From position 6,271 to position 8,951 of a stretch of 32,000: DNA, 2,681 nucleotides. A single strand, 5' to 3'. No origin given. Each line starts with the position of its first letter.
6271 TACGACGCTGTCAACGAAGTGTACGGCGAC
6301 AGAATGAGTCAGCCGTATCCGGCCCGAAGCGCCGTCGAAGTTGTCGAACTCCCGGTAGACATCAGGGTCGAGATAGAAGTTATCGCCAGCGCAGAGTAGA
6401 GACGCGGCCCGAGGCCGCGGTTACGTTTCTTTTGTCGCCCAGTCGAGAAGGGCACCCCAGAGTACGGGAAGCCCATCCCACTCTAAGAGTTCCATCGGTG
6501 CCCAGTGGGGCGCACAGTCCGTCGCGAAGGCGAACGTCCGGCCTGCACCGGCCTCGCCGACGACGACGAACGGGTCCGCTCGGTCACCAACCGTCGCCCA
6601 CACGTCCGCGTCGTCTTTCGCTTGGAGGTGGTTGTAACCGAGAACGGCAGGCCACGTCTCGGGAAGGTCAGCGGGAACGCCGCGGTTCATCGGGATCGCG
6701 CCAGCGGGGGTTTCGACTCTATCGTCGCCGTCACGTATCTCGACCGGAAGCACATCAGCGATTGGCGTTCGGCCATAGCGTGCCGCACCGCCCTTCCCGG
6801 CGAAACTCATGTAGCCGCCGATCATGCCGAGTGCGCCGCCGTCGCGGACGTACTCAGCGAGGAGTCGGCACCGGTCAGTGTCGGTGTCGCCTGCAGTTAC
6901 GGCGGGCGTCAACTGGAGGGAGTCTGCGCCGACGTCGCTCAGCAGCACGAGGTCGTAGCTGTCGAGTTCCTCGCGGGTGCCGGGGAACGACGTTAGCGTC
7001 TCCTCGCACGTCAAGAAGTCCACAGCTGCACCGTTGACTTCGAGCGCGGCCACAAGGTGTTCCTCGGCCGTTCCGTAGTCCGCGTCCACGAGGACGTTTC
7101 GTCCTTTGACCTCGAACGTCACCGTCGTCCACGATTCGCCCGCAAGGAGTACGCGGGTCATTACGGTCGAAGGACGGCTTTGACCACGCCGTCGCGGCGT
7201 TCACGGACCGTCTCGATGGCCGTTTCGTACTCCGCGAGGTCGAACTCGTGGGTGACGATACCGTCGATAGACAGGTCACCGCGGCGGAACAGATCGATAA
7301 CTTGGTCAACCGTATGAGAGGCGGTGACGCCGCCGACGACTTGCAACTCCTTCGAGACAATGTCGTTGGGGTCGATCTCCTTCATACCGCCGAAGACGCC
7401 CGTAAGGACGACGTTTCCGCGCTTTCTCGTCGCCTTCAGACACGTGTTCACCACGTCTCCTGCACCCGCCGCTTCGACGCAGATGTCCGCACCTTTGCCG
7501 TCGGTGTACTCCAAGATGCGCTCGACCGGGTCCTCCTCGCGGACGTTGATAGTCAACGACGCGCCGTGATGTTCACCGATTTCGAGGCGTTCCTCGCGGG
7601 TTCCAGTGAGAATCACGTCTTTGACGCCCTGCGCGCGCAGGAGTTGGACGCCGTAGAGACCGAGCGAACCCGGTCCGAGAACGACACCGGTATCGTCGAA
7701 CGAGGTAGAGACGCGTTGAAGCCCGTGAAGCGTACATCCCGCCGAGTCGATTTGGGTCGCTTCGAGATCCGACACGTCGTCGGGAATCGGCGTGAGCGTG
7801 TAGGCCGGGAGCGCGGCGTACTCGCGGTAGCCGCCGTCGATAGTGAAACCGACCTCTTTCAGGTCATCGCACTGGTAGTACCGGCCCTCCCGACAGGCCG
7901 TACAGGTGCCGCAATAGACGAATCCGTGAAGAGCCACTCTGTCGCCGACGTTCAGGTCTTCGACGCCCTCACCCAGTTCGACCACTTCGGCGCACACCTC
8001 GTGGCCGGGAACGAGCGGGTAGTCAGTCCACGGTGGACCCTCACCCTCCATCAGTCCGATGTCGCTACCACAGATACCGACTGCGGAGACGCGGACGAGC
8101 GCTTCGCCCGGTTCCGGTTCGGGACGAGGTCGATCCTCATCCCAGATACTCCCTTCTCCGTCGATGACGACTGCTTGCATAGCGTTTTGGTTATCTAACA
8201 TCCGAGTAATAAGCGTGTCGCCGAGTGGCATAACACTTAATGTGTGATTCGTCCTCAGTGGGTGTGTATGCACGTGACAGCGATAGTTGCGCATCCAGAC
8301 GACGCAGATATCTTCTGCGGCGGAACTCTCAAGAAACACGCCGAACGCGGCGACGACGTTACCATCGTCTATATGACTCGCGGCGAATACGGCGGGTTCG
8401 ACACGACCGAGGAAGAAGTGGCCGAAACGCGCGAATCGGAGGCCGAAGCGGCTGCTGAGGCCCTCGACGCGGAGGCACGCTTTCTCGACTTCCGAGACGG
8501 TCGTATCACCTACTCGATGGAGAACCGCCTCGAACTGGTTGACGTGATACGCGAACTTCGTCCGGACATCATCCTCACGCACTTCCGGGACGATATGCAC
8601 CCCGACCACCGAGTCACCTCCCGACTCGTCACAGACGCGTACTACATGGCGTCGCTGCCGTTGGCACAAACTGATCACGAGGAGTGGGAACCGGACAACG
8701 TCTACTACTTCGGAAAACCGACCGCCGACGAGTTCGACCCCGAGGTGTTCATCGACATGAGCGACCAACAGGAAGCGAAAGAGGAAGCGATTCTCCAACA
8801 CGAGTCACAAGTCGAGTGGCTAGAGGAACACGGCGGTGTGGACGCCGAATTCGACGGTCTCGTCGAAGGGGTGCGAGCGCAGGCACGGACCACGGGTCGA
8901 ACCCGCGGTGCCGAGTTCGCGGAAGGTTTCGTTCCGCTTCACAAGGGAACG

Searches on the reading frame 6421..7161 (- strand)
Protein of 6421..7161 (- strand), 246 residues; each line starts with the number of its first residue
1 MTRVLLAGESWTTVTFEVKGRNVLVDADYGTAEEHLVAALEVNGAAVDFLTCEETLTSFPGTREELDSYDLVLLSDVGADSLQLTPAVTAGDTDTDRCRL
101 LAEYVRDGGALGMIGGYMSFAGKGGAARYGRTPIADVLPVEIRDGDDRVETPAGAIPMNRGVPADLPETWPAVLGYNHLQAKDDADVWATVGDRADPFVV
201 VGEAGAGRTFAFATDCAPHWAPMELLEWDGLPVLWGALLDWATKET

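Call 5: search_protein_families(library=pfam, proteins=[window:6421-7161:-], max_evalue=0.001)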
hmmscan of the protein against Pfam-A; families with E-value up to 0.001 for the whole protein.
window:6421-7161:- (246 aa): 1 family
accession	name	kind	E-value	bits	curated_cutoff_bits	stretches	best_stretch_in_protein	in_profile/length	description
PF07090.17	GATase1_like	-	1.3e-70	238.2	27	1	3-243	1-246/247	Putative glutamine amidotransferase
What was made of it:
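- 6421..7161 (-): GATase1_like (PF07090) protein of unknown function. Overlaps the Zn-ADH gene by 1 nt. Call 5.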

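Call 7: search_protein_families(library=ncbifam, proteins=[window:6421-7161:-], max_evalue=0.001)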
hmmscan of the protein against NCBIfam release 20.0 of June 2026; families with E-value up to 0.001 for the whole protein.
window:6421-7161:- (246 aa): 0 families

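Call 47: search_solved_structures(query=window:6421-7161:-, max_evalue=0.01)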
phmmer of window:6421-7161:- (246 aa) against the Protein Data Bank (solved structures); distinct sequences matched with E-value up to 0.01: 3.
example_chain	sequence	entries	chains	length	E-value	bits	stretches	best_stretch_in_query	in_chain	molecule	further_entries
3soz_A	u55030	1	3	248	1.9e-45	158.5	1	3-239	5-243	Cytoplasmic Protein STM1381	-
2gk3_A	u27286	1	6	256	6.7e-42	146.9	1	3-241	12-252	putative cytoplasmic protein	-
3rht_A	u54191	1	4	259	9.7e-14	54.6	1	70-229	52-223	(GATase1)-like protein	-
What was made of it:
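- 6421..7161 (-): Best PDB hit is 3soz (STM1381), E=2e-45 (call 47).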

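Call 66: find_homologous_proteins(query=window:6421-7161:-, max_evalue=1e-10)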
Query window:6421-7161:- (246 aa): 1946 proteins with E <= 1e-10 among 5940 candidates; the best 120 are listed.
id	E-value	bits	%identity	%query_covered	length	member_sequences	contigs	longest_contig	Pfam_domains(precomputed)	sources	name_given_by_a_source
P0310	1.4e-160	551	100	100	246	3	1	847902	PF07090.18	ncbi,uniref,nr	ncbi:hypothetical protein ELS19_17995 [Halogeometricum borinquense]|uniref:Putative glutamine amidot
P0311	2.3e-106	373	66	99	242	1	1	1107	PF07090.18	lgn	-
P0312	2.7e-101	356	67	97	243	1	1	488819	PF07090.18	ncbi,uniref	ncbi:glutamine amidotransferase [Haloarchaeobius sp. DFWS5]|uniref:glutamine amidotransferase n=1 Ta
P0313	3.1e-101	356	67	98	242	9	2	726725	PF07090.18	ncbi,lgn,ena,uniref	ncbi:glutamine amidotransferase [Haladaptatus sp.]|uniref:glutamine amidotransferase n=1 Tax=Haladap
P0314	3.2e-101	356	68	97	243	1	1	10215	PF07090.18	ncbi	-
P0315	7.0e-101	355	67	97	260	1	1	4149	PF07090.18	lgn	-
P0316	1.2e-100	354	67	98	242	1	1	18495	PF07090.18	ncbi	-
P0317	1.3e-100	354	66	98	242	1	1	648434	PF07090.18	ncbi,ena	-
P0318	5.1e-100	352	67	99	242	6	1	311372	PF07090.18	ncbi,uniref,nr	ncbi:glutamine amidotransferase (plasmid) [Halorussus limi]|uniref:Glutamine amidotransferase n=1 Ta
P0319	1.7e-99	350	66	99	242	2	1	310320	PF07090.18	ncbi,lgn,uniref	ncbi:glutamine amidotransferase [Halomicrococcus sp. SG-WS-1]|uniref:glutamine amidotransferase n=1 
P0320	2.0e-99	350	67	96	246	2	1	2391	PF07090.18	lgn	-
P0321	3.4e-99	349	66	98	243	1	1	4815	PF07090.18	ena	-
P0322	6.2e-99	349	67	98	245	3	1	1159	PF07090.18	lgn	-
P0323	1.6e-98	347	66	97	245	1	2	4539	PF07090.18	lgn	-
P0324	2.3e-98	347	65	99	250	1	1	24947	PF07090.18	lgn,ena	-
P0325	2.9e-98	346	65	99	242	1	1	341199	PF07090.18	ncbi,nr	ncbi:hypothetical protein DMJ13_19510 [halophilic archaeon]|nr:hypothetical protein DMJ13_19510 [hal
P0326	3.3e-98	346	66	98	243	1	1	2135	PF07090.18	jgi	jgi:uncharacterized membrane protein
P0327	4.3e-98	346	64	100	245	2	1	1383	PF07090.18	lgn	-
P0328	4.9e-98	346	64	99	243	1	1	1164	PF07090.18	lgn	-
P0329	5.3e-98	345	67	97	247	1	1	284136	PF07090.18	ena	-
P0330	6.4e-98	345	63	99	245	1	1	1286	PF07090.18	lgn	-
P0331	7.0e-98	345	64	99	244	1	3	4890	PF07090.18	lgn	-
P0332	8.5e-98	345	67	98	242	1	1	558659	PF07090.18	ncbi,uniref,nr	ncbi:glutamine amidotransferase [Haladaptatus salinisoli]|uniref:glutamine amidotransferase n=1 Tax=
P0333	9.5e-98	345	65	99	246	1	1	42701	PF07090.18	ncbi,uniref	ncbi:glutamine amidotransferase [Natrarchaeobius sp. A-rgal3]|uniref:glutamine amidotransferase n=1 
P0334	1.2e-97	344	68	96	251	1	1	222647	PF07090.18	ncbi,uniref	ncbi:glutamine amidotransferase [Haloarchaeobius sp. TZWSO28]|uniref:glutamine amidotransferase n=1 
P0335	1.4e-97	344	65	99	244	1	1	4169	PF07090.18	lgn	-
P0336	1.5e-97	344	66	98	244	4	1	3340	PF07090.18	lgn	-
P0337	3.6e-97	343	64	99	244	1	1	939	PF07090.18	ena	-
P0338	4.2e-97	343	64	97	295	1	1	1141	PF07090.18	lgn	-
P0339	1.1e-96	341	63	98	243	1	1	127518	PF07090.18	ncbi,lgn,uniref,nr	ncbi:Uncharacterized membrane protein [Halogranum amylolyticum]|uniref:Uncharacterized membrane prot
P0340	1.1e-96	341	64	96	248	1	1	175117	PF07090.18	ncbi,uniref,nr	ncbi:glutamine amidotransferase [Natronorubrum halophilum]|uniref:glutamine amidotransferase n=1 Tax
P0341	1.8e-96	341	66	98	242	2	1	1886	PF07090.18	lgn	-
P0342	2.2e-96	340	63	97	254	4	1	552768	PF07090.18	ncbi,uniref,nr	ncbi:glutamine amidotransferase [Halobacteria archaeon AArc-curdl1]|uniref:Glutamine amidotransferas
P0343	3.0e-96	340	63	100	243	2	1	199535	PF07090.18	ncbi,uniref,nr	ncbi:glutamine amidotransferase [Halorussus salinisoli]|uniref:glutamine amidotransferase n=1 Tax=Ha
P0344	3.8e-96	339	66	98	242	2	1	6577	PF07090.18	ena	-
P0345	4.6e-96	339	66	98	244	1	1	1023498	PF07090.18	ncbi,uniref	ncbi:glutamine amidotransferase [Halosimplex amylolyticum]|uniref:glutamine amidotransferase n=1 Tax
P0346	8.7e-96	338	63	99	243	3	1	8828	PF07090.18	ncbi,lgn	-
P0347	8.9e-96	338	64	99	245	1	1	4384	PF07090.18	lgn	-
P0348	1.7e-95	337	62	100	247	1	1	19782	PF07090.18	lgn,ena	-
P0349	2.0e-95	337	63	99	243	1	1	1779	PF07090.18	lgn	-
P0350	5.4e-95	336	65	99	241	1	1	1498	PF07090.18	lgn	-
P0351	5.5e-95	336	65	98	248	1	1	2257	PF07090.18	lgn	-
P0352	6.0e-95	336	65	98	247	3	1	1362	PF07090.18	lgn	-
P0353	7.2e-95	335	66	98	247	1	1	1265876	PF07090.18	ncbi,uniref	ncbi:glutamine amidotransferase [Haloferax sp. DFSO52]|uniref:glutamine amidotransferase n=1 Tax=Hal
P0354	1.1e-94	335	63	100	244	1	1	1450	PF07090.18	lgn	-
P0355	1.2e-94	334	62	99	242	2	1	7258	PF07090.18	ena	-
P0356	1.7e-94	334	64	99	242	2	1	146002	PF07090.18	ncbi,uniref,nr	ncbi:glutamine amidotransferase [Haladaptatus cibarius]|uniref:glutamine amidotransferase n=1 Tax=Ha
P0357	2.1e-94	334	62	98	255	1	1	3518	PF07090.18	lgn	-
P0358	2.4e-94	334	66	98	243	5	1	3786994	PF07090.18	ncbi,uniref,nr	ncbi:glutamine amidotransferase [Natronosalvus rutilus]|uniref:Glutamine amidotransferase n=1 Tax=Na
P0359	2.5e-94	333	64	98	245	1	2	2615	PF07090.18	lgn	-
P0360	6.6e-94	332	64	98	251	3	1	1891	PF07090.18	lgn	-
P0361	8.6e-94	332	62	99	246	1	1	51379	PF07090.18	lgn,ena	-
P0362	1.3e-93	331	61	98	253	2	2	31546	PF07090.18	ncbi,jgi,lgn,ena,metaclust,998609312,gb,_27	metaclust:\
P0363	1.6e-93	331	63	98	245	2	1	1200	PF07090.18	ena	-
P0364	1.8e-93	331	63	98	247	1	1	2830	PF07090.18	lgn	-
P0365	2.1e-93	330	62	98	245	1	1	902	PF07090.18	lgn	-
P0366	2.9e-93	330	65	96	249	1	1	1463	PF07090.18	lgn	-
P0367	3.0e-93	330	62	98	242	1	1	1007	PF07090.18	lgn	-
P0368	5.3e-93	329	64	98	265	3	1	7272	PF07090.18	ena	-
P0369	1.2e-92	328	63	98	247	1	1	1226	PF07090.18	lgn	-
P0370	1.4e-92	328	61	98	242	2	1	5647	PF07090.18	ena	-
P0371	2.0e-92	327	62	100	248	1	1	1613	PF07090.18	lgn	-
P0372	2.2e-92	327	64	96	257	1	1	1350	PF07090.18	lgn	-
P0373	2.5e-92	327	63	98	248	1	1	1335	PF07090.18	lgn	-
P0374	3.2e-92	327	64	96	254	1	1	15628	PF07090.18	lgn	-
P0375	7.8e-92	325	61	99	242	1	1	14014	PF07090.18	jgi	jgi:uncharacterized membrane protein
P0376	9.9e-92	325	63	98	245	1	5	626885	PF07090.18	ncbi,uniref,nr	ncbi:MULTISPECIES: glutamine amidotransferase [unclassified Haladaptatus]|uniref:glutamine amidotran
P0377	1.0e-91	325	62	99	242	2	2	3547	PF07090.18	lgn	-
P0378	1.7e-91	324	62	99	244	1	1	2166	PF07090.18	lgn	-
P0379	2.0e-91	324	65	97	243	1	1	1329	PF07090.18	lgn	-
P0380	5.0e-91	323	63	98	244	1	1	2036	PF07090.18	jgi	jgi:uncharacterized membrane protein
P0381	1.9e-90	321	61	98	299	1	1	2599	PF07090.18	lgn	-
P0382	2.9e-90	320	61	100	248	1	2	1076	PF07090.18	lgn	-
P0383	7.5e-90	319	61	100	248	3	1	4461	PF07090.18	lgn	-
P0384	8.3e-90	319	62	100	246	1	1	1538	PF07090.18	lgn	-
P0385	1.2e-89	318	59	98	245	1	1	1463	PF07090.18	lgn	-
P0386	1.9e-89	317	60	98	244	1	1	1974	PF07090.18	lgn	-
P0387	2.0e-89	317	60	100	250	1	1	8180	PF07090.18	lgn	-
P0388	4.7e-89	316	61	98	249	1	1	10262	PF07090.18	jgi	jgi:uncharacterized membrane protein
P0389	7.4e-89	316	61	98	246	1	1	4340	PF07090.18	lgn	-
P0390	1.1e-88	315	60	98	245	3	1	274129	PF07090.18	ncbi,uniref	ncbi:glutamine amidotransferase [Halopelagius fulvigenes]|uniref:Glutamine amidotransferase n=1 Tax=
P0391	3.0e-88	314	62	96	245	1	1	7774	PF07090.18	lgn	-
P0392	9.9e-88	312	63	96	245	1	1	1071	PF07090.18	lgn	-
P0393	1.4e-87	311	59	98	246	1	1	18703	PF07090.18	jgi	jgi:uncharacterized membrane protein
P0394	3.3e-87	310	59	98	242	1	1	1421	PF07090.18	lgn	-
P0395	4.2e-86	307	61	96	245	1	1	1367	PF07090.18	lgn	-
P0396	1.1e-85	305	61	98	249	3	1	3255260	PF07090.18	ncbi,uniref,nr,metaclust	ncbi:hypothetical protein L593_04620 [Salinarchaeum sp. Harcht-Bsk1]|uniref:glutamine amidotransfera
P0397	2.0e-85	304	57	98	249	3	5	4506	PF07090.18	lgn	-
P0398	2.5e-84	301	63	90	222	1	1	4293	PF07090.18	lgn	-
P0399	2.8e-84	301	61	97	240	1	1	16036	PF07090.18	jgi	jgi:uncharacterized membrane protein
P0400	3.6e-84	300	58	97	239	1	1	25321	PF07090.18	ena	-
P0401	6.2e-84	299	62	98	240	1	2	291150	PF07090.18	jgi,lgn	-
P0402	6.8e-84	299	58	99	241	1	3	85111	PF07090.18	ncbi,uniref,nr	ncbi:glutamine amidotransferase [Saliphagus infecundisoli]|uniref:Glutamine amidotransferase n=1 Tax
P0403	1.2e-83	298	58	98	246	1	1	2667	PF07090.18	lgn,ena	-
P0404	1.4e-83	298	59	96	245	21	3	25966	PF07090.18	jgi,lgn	jgi:uncharacterized membrane protein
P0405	3.6e-83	297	56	97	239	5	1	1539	PF07090.18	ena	-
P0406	5.5e-83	296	61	98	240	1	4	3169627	PF07090.18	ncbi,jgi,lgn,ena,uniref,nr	ncbi:glutamine amidotransferase [Salinarchaeum laminariae]|uniref:glutamine amidotransferase n=1 Tax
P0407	6.0e-83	296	60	98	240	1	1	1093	PF07090.18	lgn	-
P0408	8.8e-83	296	58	96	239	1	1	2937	PF07090.18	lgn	-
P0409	1.1e-82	295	60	97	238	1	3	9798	PF07090.18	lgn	-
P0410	2.2e-82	294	60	98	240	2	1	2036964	PF07090.18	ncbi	ncbi:glutamine amidotransferase [Salinarchaeum chitinilyticum]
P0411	8.6e-82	292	60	98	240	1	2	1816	PF07090.18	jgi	jgi:uncharacterized membrane protein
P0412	1.2e-81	292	60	96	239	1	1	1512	PF07090.18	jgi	jgi:uncharacterized membrane protein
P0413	1.3e-81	292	58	97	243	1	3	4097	PF07090.18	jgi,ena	-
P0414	4.3e-81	290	60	97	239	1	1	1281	PF07090.18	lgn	-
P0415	7.0e-81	289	57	96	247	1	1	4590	PF07090.18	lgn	-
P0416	2.2e-80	288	57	96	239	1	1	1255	PF07090.18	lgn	-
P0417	5.0e-80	287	58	96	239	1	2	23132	PF07090.18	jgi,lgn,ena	-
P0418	6.6e-80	286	60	98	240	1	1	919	PF07090.18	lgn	-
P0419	1.0e-79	286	58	96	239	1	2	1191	PF07090.18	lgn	-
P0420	1.2e-79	285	66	86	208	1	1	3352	PF07090.18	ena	-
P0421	4.3e-79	284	58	96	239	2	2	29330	PF07090.18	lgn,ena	-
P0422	1.6e-78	282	58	96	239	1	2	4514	PF07090.18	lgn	-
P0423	1.6e-78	282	55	97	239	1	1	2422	PF07090.18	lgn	-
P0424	2.0e-78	281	57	96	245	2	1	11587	PF07090.18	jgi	jgi:uncharacterized membrane protein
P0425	2.8e-78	281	55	97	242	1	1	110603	PF07090.18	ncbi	ncbi:glutamine amidotransferase [Haladaptatus sp. NG-SE-30]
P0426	5.1e-78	280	58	96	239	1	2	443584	PF07090.18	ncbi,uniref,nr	ncbi:glutamine amidotransferase [Halorubrum rubrum]|uniref:Glutamine amidotransferase n=1 Tax=Haloru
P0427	5.7e-78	280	59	96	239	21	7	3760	PF07090.18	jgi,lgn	jgi:uncharacterized membrane protein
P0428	1.8e-77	278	55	97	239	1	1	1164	PF07090.18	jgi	-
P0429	2.8e-77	278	57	96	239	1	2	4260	PF07090.18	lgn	-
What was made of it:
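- Tried and rejected: The best 120 hits were all haloarchaeal, so the idea remains untested (call 66).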

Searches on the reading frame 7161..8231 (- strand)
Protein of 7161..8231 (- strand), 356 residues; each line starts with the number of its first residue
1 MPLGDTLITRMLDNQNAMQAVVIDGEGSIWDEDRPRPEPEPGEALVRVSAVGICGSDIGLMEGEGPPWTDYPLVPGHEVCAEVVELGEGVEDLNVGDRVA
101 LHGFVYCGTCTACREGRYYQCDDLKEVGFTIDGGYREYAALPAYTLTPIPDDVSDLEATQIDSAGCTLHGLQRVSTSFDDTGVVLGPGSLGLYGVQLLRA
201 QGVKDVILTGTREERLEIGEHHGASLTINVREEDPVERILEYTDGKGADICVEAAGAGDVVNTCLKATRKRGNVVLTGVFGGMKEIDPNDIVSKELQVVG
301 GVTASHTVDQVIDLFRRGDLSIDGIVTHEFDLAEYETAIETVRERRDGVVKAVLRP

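Call 45: search_solved_structures(query=window:7161-8231:-, max_evalue=1e-10)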
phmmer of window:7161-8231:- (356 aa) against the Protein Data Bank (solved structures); distinct sequences matched with E-value up to 1e-10: 187 (the best 60 are shown).
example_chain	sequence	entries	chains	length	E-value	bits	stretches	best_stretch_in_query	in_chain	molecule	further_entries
2d8a_A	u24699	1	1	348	1.3e-53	185.6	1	36-352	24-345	Probable L-threonine 3-dehydrogenase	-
2dfv_A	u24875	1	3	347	1.3e-53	185.6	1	36-352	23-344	Probable L-threonine 3-dehydrogenase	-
3gfb_A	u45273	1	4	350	9.9e-52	179.4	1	36-350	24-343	L-threonine 3-dehydrogenase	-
4ej6_A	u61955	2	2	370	1.6e-46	162.3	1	7-340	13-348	Putative zinc-binding dehydrogenase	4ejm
4ilk_A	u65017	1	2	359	4.8e-41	144.3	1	16-340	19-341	Starvation sensing protein rspB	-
5kia_A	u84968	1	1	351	3.7e-40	141.4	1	36-343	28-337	L-threonine 3-dehydrogenase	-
6iqd_A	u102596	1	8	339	2.8e-37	131.9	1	25-320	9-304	Alcohol dehydrogenase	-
5vm2_A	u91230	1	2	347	3.1e-37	131.8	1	35-354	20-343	Alcohol dehydrogenase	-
1e3j_A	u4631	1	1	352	3.1e-37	131.7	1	26-354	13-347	NADP(H)-DEPENDENT KETOSE REDUCTASE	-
6z42_A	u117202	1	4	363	1e-36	130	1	20-315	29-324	Alcohol dehydrogenase, zinc-containing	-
1llu_A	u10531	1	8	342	1.2e-36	129.8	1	17-314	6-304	Alcohol Dehydrogenase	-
1rjw_A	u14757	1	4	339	1.9e-36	129.2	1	34-306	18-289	Alcohol dehydrogenase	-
9u4x_A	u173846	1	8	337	3e-36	128.5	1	26-303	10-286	Alcohol dehydrogenase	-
2eer_A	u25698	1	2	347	3.2e-36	128.4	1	30-343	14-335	NAD-dependent alcohol dehydrogenase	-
3pii_A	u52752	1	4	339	5.8e-36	127.6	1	34-306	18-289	Alcohol dehydrogenase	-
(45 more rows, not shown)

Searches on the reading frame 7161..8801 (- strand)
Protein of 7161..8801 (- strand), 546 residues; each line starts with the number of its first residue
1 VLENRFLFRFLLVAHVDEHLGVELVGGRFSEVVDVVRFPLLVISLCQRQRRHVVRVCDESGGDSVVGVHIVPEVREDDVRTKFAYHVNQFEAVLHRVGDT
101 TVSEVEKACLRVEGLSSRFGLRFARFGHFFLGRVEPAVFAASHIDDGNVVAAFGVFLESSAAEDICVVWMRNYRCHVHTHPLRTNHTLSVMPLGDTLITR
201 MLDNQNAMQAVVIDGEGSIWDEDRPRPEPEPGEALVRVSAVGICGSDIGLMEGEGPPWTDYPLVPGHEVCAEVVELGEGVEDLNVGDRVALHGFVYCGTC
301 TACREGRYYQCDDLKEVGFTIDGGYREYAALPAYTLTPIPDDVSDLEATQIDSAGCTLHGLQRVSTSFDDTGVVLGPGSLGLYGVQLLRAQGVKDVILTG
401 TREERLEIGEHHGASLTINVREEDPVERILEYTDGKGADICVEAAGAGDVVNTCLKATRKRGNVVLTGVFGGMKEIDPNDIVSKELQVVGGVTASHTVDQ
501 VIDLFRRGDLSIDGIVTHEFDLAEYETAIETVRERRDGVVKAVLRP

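Call 5: search_protein_families(library=pfam, proteins=[window:7161-8801:-], max_evalue=0.001)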
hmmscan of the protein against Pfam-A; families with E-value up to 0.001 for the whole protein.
window:7161-8801:- (546 aa): 4 families
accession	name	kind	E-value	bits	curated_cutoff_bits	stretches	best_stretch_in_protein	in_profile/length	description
PF08240.17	ADH_N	-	1.9e-29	102.4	23.5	1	231-341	2-104/104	Alcohol dehydrogenase GroES-like domain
PF00107.32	ADH_zinc_N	-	6.6e-26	91.2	31.8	1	380-505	2-127/129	Zinc-binding dehydrogenase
PF16912.11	Glu_dehyd_C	-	2.3e-13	50.6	34.9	1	370-543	32-208/211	Glucose dehydrogenase C-terminus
PF13602.12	ADH_zinc_N_2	-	0.00059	21.2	27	0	413-536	2-127/134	Zinc-binding dehydrogenase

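Call 7: search_protein_families(library=ncbifam, proteins=[window:7161-8801:-], max_evalue=0.001)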
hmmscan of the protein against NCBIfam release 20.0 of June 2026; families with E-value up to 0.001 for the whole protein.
window:7161-8801:- (546 aa): 24 families
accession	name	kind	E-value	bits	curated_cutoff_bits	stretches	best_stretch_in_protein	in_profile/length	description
NF041097.1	keto_inos_dh_IolM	equivalog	2.9e-62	210.5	450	1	216-539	37-384/389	scyllo-inosose 3-dehydrogenase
TIGR00692.1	tdh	equivalog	7.2e-59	199.5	458.35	1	215-540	7-336/340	L-threonine 3-dehydrogenase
NF003808.0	PRK05396.1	equivalog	1.1e-58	198.8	380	1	216-538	10-334/341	L-threonine 3-dehydrogenase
NF007489.0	PRK10083.1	equivalog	1.2e-51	175.7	376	1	208-541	1-332/339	Zn-dependent oxidoreductase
NF010344.0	PRK13771.1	subfamily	6.1e-37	127.3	349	1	208-536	1-324/334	putative alcohol dehydrogenase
TIGR03989.1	Rxyl_3153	subfamily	7.7e-35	120.8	440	2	223-313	18-107/370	NDMA-dependent alcohol dehydrogenase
NF041172.1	AcrlCoa_red_Thmprot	equivalog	9e-35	120.2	500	1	208-536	1-325/334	acryloyl-CoA reductase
NF006940.0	PRK09422.1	equivalog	2.6e-34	118.7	344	1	208-536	1-323/338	alcohol dehydrogenase AdhP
TIGR03366.1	HpnZ_proposed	hypoth_equivalog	4.6e-34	118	328.1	1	227-490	1-277/315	putative phosphonate catabolism associated alcohol dehydrogenase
NF007642.0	PRK10309.1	equivalog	7.6e-33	114.2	550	1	208-491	1-286/347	galactitol-1-phosphate 5-dehydrogenase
NF007375.0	PRK09880.1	equivalog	1.8e-31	109.2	469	1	209-535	6-333/344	L-idonate 5-dehydrogenase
TIGR02824.1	quinone_pig3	subfamily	2.9e-31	108.7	296.8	2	318-498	87-269/325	putative NAD(P)H quinone oxidoreductase, PIG3 family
TIGR03451.1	mycoS_dep_FDH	equivalog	1.3e-30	106.5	512.9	1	227-534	22-348/358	S-(hydroxymethyl)mycothiol dehydrogenase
TIGR02822.1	adh_fam_2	subfamily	1.4e-26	93.4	283.5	1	216-487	12-274/329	zinc-binding alcohol dehydrogenase family protein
NF047908.1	AldhRedAhr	equivalog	6.1e-25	87.8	470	1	233-534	30-324/335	NADPH-dependent aldehyde reductase Ahr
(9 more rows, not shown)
